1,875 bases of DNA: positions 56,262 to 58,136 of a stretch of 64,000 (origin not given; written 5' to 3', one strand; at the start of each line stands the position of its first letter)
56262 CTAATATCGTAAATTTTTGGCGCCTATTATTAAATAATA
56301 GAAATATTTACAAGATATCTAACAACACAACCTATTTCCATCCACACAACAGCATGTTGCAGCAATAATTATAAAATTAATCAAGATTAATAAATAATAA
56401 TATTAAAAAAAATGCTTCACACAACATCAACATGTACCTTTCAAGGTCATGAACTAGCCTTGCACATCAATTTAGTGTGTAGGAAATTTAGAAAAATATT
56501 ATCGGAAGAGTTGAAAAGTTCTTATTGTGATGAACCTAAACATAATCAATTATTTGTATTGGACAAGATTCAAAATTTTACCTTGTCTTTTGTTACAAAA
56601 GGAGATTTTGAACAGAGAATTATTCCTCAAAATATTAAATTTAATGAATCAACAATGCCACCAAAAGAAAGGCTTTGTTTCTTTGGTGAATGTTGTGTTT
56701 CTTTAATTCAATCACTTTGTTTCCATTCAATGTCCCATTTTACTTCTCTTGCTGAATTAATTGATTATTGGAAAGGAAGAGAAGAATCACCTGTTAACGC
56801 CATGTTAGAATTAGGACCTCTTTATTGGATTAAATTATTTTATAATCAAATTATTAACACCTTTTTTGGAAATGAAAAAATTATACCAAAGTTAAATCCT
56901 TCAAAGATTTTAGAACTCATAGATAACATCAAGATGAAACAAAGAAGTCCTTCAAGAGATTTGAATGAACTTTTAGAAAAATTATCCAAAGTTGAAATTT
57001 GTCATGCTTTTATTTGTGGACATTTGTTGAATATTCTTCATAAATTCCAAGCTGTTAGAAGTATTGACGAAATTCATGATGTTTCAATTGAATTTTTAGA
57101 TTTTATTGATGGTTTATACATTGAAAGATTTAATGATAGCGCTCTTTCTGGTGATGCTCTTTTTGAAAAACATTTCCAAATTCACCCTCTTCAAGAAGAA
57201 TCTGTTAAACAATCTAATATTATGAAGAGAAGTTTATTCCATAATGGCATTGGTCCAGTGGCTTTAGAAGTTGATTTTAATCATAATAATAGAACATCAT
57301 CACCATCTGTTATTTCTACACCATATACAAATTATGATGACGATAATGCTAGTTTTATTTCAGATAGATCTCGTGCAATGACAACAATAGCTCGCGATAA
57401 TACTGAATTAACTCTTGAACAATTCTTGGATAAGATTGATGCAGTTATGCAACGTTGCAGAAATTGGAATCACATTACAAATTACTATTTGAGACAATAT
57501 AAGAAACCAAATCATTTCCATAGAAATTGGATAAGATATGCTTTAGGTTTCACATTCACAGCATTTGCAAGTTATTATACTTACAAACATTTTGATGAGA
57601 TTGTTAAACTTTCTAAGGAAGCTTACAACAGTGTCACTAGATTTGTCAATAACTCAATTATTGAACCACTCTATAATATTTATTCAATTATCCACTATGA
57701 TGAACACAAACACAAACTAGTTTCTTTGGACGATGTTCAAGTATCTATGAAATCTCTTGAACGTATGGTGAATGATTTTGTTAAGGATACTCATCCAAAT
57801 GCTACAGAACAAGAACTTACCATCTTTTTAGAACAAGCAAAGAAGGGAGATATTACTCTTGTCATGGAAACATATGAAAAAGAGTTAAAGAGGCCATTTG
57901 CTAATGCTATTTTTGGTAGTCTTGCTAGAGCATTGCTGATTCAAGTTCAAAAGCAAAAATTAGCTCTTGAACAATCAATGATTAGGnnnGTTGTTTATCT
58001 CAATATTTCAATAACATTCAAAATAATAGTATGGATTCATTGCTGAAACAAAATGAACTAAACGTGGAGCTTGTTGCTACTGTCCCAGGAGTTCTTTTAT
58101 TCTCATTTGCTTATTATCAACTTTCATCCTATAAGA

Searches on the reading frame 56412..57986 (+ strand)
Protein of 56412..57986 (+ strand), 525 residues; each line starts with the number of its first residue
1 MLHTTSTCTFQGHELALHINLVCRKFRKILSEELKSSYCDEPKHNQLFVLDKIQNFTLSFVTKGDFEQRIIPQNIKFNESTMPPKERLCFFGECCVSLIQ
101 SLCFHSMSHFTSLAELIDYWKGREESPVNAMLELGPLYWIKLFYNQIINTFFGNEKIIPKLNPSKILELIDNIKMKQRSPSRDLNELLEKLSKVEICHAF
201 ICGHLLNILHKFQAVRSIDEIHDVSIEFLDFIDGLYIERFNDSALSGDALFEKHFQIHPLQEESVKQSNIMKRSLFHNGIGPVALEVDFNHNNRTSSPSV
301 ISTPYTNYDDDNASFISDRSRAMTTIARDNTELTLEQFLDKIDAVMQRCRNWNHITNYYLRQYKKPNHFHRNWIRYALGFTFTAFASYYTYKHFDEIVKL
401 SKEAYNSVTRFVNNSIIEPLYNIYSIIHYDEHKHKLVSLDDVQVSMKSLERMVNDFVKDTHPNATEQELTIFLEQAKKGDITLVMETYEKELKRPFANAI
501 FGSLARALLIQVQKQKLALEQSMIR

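Call 56: list_cluster_members(proteins=[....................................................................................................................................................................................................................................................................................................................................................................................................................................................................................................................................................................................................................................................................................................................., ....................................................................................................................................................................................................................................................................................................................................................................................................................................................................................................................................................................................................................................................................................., window:56412-57986:+, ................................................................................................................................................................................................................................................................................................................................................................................, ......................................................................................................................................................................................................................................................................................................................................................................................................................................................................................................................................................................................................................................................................, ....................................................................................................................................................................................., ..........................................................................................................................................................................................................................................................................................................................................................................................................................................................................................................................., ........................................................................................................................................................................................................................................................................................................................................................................, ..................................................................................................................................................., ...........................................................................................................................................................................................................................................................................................])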
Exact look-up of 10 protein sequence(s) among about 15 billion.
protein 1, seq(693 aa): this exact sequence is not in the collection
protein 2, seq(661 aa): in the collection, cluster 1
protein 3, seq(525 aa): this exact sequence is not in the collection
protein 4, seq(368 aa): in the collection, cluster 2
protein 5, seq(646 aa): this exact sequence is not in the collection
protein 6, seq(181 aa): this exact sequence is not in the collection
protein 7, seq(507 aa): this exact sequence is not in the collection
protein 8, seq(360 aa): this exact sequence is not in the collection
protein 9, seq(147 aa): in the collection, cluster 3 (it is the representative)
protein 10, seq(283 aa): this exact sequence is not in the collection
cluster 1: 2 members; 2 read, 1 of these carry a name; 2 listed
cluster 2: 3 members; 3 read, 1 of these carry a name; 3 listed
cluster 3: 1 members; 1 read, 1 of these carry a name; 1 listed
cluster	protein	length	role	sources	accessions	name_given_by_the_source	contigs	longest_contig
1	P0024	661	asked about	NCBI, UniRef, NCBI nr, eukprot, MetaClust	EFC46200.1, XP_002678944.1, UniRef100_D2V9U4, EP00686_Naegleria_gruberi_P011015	predicted protein [Naegleria gruberi] | Predicted protein n=1 Tax=Naegleria gruberi TaxID=5762 RepID=D2V9U4_NAEGR | uncharacterized protein NAEGRDRAFT_65631 [Naegleria gruberi]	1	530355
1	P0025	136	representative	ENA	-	-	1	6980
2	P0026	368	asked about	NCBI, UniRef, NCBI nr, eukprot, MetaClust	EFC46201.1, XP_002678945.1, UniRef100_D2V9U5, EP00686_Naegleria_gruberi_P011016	predicted protein [Naegleria gruberi] | Predicted protein n=1 Tax=Naegleria gruberi TaxID=5762 RepID=D2V9U5_NAEGR | uncharacterized protein NAEGRDRAFT_65632 [Naegleria gruberi]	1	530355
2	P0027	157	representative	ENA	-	-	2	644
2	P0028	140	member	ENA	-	-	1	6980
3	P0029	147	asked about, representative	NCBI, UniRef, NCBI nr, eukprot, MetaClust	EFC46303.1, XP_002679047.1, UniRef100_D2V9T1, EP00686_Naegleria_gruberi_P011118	predicted protein [Naegleria gruberi] | Predicted protein n=1 Tax=Naegleria gruberi TaxID=5762 RepID=D2V9T1_NAEGR | uncharacterized protein NAEGRDRAFT_65619 [Naegleria gruberi]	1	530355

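Call 61: search_protein_families(library=pfam, proteins=[P0024, P0026, P0029])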
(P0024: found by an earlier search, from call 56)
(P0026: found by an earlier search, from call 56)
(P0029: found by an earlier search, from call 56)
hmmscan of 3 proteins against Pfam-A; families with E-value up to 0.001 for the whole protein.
P0024 (661 aa): 1 family
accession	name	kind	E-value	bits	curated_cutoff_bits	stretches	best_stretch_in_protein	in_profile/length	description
PF08637.16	NCA2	-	9.3e-57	192.9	20.6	1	389-655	11-289/289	ATP synthase regulation protein NCA2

P0026 (368 aa): 1 family
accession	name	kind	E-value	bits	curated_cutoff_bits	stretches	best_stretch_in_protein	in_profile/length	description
PF01569.27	PAP2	-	5.6e-12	46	27.2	1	122-230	6-125/130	PAP2 superfamily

P0029 (147 aa): 1 family
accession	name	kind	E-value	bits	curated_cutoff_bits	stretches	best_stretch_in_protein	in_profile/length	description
PF00241.25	Cofilin_ADF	-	1.2e-07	31.9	22.4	1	5-132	2-125/125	Cofilin/tropomyosin-type actin-binding protein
